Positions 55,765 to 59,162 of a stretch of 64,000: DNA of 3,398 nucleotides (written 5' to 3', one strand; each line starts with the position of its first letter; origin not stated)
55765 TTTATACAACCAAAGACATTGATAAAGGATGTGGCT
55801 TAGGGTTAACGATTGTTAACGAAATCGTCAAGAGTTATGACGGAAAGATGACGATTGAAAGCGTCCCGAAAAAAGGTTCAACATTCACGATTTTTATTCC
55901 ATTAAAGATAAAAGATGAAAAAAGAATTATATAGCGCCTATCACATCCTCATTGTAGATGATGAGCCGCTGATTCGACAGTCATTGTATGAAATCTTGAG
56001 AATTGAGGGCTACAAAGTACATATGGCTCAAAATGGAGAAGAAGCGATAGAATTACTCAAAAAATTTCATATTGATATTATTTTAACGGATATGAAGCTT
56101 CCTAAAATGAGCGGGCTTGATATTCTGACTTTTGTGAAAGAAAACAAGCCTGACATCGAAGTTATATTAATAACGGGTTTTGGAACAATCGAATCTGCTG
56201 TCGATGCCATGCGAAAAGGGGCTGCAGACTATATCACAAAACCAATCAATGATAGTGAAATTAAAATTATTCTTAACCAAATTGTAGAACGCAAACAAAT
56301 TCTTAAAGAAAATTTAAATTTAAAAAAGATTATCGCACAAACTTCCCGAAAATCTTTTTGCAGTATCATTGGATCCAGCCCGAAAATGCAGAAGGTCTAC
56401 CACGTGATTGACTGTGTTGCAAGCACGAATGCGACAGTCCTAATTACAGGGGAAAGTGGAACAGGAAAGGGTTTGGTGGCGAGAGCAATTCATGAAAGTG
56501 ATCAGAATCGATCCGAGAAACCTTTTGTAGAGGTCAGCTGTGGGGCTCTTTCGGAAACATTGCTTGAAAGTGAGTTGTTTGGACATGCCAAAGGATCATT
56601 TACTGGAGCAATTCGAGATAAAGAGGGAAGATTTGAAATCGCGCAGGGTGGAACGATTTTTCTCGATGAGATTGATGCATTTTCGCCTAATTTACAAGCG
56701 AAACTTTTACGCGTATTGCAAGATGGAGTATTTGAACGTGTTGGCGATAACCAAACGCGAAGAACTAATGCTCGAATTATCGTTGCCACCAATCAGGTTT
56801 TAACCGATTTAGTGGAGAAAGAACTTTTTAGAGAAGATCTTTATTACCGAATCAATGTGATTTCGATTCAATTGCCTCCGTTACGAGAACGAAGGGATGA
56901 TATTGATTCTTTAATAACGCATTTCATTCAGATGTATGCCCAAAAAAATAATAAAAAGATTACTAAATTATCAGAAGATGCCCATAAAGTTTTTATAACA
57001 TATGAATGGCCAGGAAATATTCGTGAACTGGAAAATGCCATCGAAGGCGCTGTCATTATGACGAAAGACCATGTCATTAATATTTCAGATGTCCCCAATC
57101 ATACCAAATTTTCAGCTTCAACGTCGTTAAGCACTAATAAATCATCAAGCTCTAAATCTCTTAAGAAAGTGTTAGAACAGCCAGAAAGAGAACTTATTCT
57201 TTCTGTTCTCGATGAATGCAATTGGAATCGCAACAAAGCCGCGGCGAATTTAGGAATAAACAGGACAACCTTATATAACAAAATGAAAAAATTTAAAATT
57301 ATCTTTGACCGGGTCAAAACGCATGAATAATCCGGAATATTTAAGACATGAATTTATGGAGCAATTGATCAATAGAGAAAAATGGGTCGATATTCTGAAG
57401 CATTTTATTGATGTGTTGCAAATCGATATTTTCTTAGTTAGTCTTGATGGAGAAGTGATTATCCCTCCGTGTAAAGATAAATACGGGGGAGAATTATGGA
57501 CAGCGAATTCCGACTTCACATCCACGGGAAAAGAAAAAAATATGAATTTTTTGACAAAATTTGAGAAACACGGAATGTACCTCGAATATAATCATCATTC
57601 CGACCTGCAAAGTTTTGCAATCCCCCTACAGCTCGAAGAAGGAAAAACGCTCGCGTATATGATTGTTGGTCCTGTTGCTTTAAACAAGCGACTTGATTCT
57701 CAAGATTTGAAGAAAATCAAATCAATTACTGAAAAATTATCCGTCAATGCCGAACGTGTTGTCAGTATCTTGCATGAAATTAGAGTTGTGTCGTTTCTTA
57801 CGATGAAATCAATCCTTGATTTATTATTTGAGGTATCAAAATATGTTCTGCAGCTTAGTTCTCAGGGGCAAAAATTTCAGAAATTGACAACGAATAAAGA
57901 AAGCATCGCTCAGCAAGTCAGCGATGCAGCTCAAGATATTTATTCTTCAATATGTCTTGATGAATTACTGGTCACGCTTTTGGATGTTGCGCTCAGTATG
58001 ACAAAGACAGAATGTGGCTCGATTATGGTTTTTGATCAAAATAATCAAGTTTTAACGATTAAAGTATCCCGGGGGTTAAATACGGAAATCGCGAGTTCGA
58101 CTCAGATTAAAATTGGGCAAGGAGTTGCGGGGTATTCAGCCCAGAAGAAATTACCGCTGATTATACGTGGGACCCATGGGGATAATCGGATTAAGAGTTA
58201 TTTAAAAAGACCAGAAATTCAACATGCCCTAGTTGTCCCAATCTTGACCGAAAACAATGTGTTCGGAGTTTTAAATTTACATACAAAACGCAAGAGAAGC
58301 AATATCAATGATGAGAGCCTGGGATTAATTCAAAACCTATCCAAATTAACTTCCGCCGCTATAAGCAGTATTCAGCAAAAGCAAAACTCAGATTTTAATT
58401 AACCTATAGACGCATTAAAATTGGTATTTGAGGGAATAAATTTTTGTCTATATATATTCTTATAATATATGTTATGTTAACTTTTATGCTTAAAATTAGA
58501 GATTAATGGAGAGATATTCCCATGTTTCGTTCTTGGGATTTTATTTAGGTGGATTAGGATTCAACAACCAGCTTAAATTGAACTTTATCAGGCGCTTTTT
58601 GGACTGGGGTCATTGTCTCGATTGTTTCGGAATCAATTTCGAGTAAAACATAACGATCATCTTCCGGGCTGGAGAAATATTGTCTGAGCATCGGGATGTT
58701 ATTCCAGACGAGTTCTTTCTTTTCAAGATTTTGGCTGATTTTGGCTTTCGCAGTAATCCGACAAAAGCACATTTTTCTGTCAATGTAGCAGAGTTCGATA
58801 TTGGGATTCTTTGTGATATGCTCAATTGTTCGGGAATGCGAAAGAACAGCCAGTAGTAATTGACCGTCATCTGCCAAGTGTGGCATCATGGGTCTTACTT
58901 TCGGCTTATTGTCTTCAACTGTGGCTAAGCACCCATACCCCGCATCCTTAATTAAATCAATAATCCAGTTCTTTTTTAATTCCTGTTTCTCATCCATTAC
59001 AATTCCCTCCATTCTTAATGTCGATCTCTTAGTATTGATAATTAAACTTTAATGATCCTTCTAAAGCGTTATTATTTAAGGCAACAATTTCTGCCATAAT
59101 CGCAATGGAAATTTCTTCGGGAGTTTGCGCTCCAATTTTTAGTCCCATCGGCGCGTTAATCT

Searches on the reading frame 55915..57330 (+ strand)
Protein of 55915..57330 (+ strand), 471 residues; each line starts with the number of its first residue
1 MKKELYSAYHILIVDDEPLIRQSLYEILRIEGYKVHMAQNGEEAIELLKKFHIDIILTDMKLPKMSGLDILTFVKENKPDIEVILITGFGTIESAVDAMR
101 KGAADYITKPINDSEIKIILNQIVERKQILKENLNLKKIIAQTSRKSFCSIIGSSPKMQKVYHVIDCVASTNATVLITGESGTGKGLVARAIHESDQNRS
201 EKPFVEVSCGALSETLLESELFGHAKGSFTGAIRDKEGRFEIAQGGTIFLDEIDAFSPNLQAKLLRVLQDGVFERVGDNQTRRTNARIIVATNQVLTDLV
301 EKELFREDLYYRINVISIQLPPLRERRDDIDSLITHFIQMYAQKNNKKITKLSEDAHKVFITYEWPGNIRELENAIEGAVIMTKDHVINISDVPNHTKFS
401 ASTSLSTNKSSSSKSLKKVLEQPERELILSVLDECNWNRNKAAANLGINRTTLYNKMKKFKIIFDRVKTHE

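Call 11: search_protein_families(library=ncbifam, proteins=[window:55915-57330:+], max_evalue=0.001)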
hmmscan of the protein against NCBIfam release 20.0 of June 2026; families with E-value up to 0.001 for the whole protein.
window:55915-57330:+ (471 aa): 125 families (the best 25 are shown)
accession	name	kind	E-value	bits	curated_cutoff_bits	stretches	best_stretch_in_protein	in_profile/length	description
NF008469.0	PRK11361.1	equivalog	7.2e-137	456.8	714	1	7-462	3-456/461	acetoacetate metabolism transcriptional regulator AtoC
TIGR01818.1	ntrC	equivalog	3.3e-121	405.3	558.6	1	11-459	1-462/463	nitrogen regulation protein NR(I)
TIGR02915.1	PEP_resp_reg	equivalog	5.1e-120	401.3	502.6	1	11-462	1-444/445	PEP-CTERM-box response regulator transcription factor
NF007689.0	PRK10365.1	equivalog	9.2e-116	387.2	760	1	10-458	7-440/441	sigma-54-dependent response regulator transcription factor ZraR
NF041946.1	LuxO_transreg_Vib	equivalog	1e-115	387.2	800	1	32-460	20-460/463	quorum-sensing sigma-54 dependent transcriptional regulator LuxO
NF041552.1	TF_PrdR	equivalog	1.7e-110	370.1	795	1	131-460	248-576/577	sigma-54 dependent transcriptional regulator PrdR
TIGR01817.1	nifA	equivalog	6.8e-108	361.7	528.85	1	121-462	167-529/534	nif-specific transcriptional activator NifA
NF051870.1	NAssimRespRegNtrX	equivalog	9.1e-108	361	600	1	9-460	2-450/452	nitrogen assimilation response regulator NtrX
NF011695.0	PRK15115.1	equivalog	7.8e-99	331.4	763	1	8-460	6-436/445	two-component system response regulator GlrR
NF008176.1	PRK10923.1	equivalog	7.9e-96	321.4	620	1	11-420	6-406/469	nitrogen regulation protein NR(I)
NF050807.1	TransRegFlbDCaul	equivalog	9.1e-96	321.4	750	1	150-461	119-439/454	sigma-54-dependent transcriptional regulator FlbD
NF003451.0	PRK05022.1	equivalog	9.6e-96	321.5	476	1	132-462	174-510/512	nitric oxide reductase transcriptional regulator NorR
NF038308.1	RNA_repair_RtcR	equivalog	3.4e-95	319.9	650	1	31-461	53-517/530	RNA repair transcriptional activator RtcR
NF049963.1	RespRegFlgRCampy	domain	4.9e-88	295.8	750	1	11-462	3-429/429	fla regulon two-component system response regulator FlgR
NF041906.1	V4R_TF_MobR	exception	3.4e-87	293.2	999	1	131-460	211-544/544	phenol degradation transcriptional regulator MobR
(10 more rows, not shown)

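Call 43: search_protein_families(library=pfam, proteins=[window:55915-57330:+], max_evalue=0.001)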
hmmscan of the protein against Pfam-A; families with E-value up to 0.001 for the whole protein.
window:55915-57330:+ (471 aa): 13 families
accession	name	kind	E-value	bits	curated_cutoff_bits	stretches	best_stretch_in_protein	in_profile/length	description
PF00158.32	Sigma54_activat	-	6.5e-67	224.9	20.2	1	151-319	1-168/168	Sigma-54 interaction domain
PF00072.30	Response_reg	-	1.5e-31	109.3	30.2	1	11-118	1-108/111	Response regulator receiver domain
PF25601.1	AAA_lid_14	-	1.9e-27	95.3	27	1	324-404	1-81/87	AAA+ ATPase lid domain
PF14532.12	Sigma54_activ_2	-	8.5e-21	75.1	25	1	152-323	1-138/138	Sigma-54 interaction domain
PF02954.25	HTH_8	-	1.6e-14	53.8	22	1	420-460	2-42/42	Bacterial regulatory protein, Fis family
PF00004.35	AAA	-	9.6e-10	39.5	21.2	1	175-309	1-122/131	ATPase family associated with various cellular activities (AAA)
PF07724.20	AAA_2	-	4.6e-08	33.7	27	1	173-302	4-133/166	AAA domain (Cdc48 subfamily)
PF07728.20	AAA_5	-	3.1e-07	30.9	22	1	175-295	2-124/139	AAA domain (dynein-related subfamily)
PF18024.7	HTH_50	-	1.3e-06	28.4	27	1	414-462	2-49/50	Helix-turn-helix domain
PF13191.12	AAA_16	-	0.00011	23.1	32.6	1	153-237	4-86/167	AAA ATPase domain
PF13401.12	AAA_22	-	0.00023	21.9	27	0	172-257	5-97/130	AAA domain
PF01078.27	Mg_chelatase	-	0.00031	20.6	20.3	0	165-294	15-158/207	Magnesium chelatase, subunit ChlI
PF13556.12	HTH_30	-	0.00032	20.9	27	1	431-463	7-39/59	PucR C-terminal helix-turn-helix domain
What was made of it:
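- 54624..57330 (+): Two-component pair. The kinase (54624-55934) is a cytoplasmic GAF-HisKA-HATPase protein. The activator (55915-57330) is a REC-AAA+-HTH_8 sigma-54 enhancer-binding protein with a GSFTGA loop. Domains are from calls 11 and 43.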

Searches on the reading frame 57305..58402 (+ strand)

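Call 11: search_protein_families(library=ncbifam, proteins=[window:57305-58402:+], max_evalue=0.001)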
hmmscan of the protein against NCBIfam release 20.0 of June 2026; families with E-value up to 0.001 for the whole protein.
window:57305-58402:+ (365 aa): 1 family
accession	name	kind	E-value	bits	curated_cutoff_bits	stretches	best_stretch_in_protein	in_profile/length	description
NF008283.0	PRK11061.1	equivalog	2.1e-07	29.6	583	1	218-357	18-158/748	phosphoenolpyruvate--protein phosphotransferase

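Call 43: search_protein_families(library=pfam, proteins=[window:57305-58402:+], max_evalue=0.001)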
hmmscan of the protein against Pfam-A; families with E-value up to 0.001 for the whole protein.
window:57305-58402:+ (365 aa): 4 families
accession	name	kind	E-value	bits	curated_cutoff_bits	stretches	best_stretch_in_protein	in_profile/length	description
PF10114.15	PocR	-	4.3e-17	62.8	23.9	1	21-185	2-161/162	Sensory domain found in PocR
PF13185.12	GAF_2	-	2.4e-14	54.1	28.6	1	218-353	4-135/136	GAF domain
PF01590.32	GAF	-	7e-13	49.7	22.4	1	218-353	2-133/133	GAF domain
PF13492.12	GAF_3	-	1.5e-09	38.8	27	1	218-354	2-128/129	GAF domain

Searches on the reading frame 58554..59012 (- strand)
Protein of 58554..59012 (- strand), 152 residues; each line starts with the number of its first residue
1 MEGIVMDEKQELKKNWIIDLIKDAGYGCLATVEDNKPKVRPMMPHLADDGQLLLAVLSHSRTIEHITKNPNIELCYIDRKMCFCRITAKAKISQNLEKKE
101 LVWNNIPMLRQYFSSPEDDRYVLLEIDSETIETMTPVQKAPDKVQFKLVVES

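Call 11: search_protein_families(library=ncbifam, proteins=[window:58554-59012:-], max_evalue=0.001)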
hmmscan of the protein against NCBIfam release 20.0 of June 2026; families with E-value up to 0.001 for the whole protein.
window:58554-59012:- (152 aa): 1 family
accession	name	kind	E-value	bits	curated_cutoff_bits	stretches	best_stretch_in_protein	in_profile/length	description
TIGR03618.1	Rv1155_F420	subfamily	6.9e-06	26.3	79.05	1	19-121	3-106/127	TIGR03618 family F420-dependent PPOX class oxidoreductase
